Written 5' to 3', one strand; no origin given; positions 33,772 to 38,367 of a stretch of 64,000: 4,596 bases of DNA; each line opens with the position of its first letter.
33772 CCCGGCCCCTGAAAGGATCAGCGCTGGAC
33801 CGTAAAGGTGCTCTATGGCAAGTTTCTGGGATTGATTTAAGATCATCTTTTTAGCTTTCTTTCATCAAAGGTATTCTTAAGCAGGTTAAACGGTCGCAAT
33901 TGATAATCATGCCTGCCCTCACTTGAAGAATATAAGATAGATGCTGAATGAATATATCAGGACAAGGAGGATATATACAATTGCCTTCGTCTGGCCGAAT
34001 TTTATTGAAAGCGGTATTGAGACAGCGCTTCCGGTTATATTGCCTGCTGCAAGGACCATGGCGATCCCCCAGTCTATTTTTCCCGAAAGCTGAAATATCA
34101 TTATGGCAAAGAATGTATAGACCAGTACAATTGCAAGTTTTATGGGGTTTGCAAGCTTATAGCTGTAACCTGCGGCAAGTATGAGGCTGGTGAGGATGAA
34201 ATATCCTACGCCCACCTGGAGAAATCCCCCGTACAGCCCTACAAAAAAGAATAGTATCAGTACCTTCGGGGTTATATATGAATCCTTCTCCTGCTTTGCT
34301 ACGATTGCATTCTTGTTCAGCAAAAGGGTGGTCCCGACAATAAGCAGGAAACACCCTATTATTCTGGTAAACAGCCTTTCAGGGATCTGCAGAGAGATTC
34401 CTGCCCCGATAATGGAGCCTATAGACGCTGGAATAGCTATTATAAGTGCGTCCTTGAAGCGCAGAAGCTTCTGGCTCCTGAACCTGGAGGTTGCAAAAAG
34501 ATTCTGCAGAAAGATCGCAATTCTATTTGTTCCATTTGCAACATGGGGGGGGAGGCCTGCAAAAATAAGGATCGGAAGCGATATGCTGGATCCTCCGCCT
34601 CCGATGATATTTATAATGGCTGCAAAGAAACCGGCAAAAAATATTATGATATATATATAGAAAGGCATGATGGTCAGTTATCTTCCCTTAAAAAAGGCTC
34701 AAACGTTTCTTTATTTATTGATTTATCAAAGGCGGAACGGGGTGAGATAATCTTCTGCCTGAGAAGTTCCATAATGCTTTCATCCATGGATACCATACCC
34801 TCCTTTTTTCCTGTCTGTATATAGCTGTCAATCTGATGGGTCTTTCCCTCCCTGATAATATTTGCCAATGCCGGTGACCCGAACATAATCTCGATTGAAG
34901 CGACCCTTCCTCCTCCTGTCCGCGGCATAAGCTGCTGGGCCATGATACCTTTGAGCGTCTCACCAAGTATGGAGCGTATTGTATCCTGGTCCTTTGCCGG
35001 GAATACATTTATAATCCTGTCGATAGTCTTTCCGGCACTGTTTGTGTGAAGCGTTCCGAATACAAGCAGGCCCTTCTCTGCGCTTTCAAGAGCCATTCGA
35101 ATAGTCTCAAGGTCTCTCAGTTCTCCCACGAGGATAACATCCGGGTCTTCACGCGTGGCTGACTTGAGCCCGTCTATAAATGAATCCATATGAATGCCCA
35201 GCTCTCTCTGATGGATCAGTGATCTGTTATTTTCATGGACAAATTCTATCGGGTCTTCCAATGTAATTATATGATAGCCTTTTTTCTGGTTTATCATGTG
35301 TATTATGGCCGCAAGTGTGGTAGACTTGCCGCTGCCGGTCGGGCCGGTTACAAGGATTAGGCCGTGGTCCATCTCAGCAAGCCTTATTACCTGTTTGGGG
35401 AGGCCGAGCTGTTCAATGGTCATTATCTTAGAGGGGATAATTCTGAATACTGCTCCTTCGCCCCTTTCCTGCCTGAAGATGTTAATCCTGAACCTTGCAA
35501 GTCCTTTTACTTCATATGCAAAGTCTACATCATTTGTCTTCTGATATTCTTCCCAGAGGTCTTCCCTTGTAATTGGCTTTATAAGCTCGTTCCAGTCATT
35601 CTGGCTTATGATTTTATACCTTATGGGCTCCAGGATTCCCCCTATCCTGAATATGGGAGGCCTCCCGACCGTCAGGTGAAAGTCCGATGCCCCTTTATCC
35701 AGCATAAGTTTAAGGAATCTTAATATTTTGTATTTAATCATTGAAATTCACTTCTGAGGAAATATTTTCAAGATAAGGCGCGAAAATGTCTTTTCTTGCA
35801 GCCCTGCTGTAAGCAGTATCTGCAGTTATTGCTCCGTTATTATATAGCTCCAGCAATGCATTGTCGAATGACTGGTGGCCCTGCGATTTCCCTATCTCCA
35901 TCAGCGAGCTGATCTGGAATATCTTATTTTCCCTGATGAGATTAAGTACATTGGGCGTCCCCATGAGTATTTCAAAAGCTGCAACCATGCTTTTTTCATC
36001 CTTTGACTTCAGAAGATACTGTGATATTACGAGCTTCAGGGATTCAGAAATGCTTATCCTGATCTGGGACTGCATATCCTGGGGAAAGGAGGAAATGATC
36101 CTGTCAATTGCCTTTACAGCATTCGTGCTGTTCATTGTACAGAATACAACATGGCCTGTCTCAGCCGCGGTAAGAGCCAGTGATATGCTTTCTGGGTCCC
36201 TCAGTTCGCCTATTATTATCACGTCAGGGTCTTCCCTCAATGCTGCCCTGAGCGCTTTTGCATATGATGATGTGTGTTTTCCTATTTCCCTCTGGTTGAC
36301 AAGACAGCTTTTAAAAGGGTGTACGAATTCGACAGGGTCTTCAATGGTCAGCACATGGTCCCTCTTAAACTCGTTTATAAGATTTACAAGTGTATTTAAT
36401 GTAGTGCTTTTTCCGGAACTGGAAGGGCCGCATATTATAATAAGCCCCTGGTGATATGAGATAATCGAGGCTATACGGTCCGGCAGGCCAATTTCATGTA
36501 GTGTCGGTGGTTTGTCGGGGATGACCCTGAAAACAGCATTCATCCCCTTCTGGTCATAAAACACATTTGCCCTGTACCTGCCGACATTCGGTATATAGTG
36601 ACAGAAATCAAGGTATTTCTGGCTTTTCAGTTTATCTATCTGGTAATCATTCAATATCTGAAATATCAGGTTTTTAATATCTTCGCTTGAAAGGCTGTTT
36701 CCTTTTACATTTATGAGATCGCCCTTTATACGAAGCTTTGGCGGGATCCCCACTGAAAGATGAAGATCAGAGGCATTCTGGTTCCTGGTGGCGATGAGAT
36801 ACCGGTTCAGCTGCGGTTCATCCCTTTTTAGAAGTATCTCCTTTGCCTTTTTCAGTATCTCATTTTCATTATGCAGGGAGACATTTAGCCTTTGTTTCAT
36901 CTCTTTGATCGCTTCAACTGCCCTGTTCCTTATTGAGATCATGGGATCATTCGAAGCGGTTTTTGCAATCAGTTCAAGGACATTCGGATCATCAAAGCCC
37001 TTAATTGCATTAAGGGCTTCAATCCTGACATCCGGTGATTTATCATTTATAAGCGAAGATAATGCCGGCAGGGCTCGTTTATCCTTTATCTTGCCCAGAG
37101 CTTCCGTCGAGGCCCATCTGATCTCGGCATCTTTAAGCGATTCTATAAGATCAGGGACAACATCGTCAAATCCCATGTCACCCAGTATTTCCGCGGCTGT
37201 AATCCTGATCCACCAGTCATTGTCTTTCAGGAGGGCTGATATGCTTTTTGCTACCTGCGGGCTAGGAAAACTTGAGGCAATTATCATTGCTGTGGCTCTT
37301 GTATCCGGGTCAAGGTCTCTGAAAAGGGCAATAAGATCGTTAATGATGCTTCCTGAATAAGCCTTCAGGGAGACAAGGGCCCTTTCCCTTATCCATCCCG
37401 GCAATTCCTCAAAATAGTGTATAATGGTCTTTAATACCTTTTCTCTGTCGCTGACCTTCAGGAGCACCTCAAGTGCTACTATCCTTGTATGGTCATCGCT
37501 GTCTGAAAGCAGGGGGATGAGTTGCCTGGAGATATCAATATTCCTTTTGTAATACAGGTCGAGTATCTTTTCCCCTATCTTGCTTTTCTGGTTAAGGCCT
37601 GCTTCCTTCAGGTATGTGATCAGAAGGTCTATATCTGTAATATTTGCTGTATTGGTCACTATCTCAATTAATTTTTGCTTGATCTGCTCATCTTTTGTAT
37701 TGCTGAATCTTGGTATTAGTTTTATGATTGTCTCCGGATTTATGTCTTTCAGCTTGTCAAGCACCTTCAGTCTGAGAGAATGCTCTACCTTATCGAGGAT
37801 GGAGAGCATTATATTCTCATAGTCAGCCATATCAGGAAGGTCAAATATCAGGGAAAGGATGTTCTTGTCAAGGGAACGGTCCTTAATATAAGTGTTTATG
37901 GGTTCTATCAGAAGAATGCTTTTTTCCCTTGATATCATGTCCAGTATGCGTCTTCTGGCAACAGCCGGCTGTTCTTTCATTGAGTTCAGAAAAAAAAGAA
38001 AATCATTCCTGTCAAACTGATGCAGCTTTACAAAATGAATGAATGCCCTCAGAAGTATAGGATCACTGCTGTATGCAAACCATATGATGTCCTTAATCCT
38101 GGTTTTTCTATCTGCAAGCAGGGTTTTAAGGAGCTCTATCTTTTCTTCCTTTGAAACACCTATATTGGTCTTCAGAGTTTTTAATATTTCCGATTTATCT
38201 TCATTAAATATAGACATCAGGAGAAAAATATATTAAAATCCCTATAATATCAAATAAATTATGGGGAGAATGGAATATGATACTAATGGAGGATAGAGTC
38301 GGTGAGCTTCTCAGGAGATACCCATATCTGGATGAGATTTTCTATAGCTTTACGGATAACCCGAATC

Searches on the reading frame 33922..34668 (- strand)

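Call 26: search_protein_families(library=ncbifam, proteins=[window:33922-34668:-], max_evalue=1e-15)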
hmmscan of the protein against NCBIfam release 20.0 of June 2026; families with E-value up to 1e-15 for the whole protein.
window:33922-34668:- (249 aa): 1 family
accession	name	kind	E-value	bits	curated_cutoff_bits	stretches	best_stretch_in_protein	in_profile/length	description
NF007909.0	PRK10621.1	equivalog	8.2e-17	61.4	383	1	5-246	11-251/266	hypothetical protein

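Call 59: search_protein_families(library=pfam, proteins=[window:33922-34668:-], max_evalue=0.0001)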
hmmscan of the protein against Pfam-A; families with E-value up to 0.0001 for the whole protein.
window:33922-34668:- (249 aa): 1 family
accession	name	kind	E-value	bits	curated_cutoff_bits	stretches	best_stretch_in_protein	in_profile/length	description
PF01925.25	TauE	-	1e-40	140.4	32.6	1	9-238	1-233/237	Sulfite exporter TauE/SafE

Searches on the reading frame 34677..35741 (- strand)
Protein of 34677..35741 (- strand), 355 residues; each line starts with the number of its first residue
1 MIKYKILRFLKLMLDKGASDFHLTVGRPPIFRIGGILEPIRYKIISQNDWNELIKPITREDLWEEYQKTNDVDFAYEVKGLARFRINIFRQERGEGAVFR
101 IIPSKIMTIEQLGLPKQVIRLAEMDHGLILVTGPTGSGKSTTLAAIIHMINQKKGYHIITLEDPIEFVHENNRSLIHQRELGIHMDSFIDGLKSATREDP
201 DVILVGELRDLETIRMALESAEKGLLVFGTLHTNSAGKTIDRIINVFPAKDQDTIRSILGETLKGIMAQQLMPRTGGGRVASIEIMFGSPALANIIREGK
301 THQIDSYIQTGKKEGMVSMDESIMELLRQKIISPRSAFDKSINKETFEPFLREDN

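Call 26: search_protein_families(library=ncbifam, proteins=[window:34677-35741:-], max_evalue=1e-15)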
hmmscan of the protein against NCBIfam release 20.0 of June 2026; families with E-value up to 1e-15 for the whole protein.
window:34677-35741:- (355 aa): 8 families
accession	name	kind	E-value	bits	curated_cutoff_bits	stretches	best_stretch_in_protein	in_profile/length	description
TIGR01420.1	pilT_fam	subfamily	2.8e-132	441.1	319.1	1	6-344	2-341/343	PilT/PilU family type 4a pilus ATPase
TIGR02525.1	plasmid_TraJ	equivalog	4e-42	144.5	368.3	1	85-309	103-335/372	plasmid transfer ATPase TraJ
TIGR02524.1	dot_icm_DotB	equivalog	1.7e-41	142.7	463.3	1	9-335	9-348/358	Dot/Icm type IV secretion system ATPase DotB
TIGR02533.1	type_II_gspE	equivalog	1.7e-38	132.5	630.25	1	84-272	195-379/486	type II secretion system ATPase GspE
NF007755.0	PRK10436.1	equivalog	2.9e-37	128.4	617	1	6-273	89-356/465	type II secretion system protein GspE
TIGR02538.1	type_IV_pilB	equivalog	5.4e-36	124.3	675.65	1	83-246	267-432/564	type IV-A pilus assembly ATPase PilB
NF053534.1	T4PilAsmATPsTfpB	equivalog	6.8e-36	123.8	850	1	10-272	209-472/584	type IV pilus assembly ATPase TfpB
NF041000.1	ATPase_ComGA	equivalog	8.6e-36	123.3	300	1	77-273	74-266/267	competence type IV pilus ATPase ComGA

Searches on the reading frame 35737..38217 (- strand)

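Call 26: search_protein_families(library=ncbifam, proteins=[window:35737-38217:-], max_evalue=1e-15)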
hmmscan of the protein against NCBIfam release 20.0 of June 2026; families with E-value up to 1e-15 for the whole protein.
window:35737-38217:- (827 aa): 10 families
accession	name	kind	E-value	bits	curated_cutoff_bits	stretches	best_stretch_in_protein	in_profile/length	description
TIGR01420.1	pilT_fam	subfamily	6.9e-118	393.8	319.1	1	470-809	2-341/343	PilT/PilU family type 4a pilus ATPase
TIGR02524.1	dot_icm_DotB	equivalog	2.1e-42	145.6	463.3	1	470-771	6-319/358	Dot/Icm type IV secretion system ATPase DotB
TIGR02525.1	plasmid_TraJ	equivalog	3.2e-39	135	368.3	1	550-752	109-313/372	plasmid transfer ATPase TraJ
NF041000.1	ATPase_ComGA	equivalog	2e-33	115.5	300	1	581-737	119-266/267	competence type IV pilus ATPase ComGA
NF007755.0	PRK10436.1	equivalog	1.2e-30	106.6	617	1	435-737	54-356/465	type II secretion system protein GspE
TIGR02533.1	type_II_gspE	equivalog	2.3e-30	105.7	630.25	1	580-736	233-379/486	type II secretion system ATPase GspE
TIGR02538.1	type_IV_pilB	equivalog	1.4e-28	99.8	675.65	1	585-736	311-452/564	type IV-A pilus assembly ATPase PilB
NF053534.1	T4PilAsmATPsTfpB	equivalog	6.3e-24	84.3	850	1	584-708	330-450/584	type IV pilus assembly ATPase TfpB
NF058587.1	archaellum_moto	equivalog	5.9e-18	64.9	550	1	593-710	278-396/527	archaellum flagellar ATPase motor FlaI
TIGR02782.1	TrbB_P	equivalog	8.8e-16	58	304.55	0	580-732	127-277/303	P-type conjugative transfer ATPase TrbB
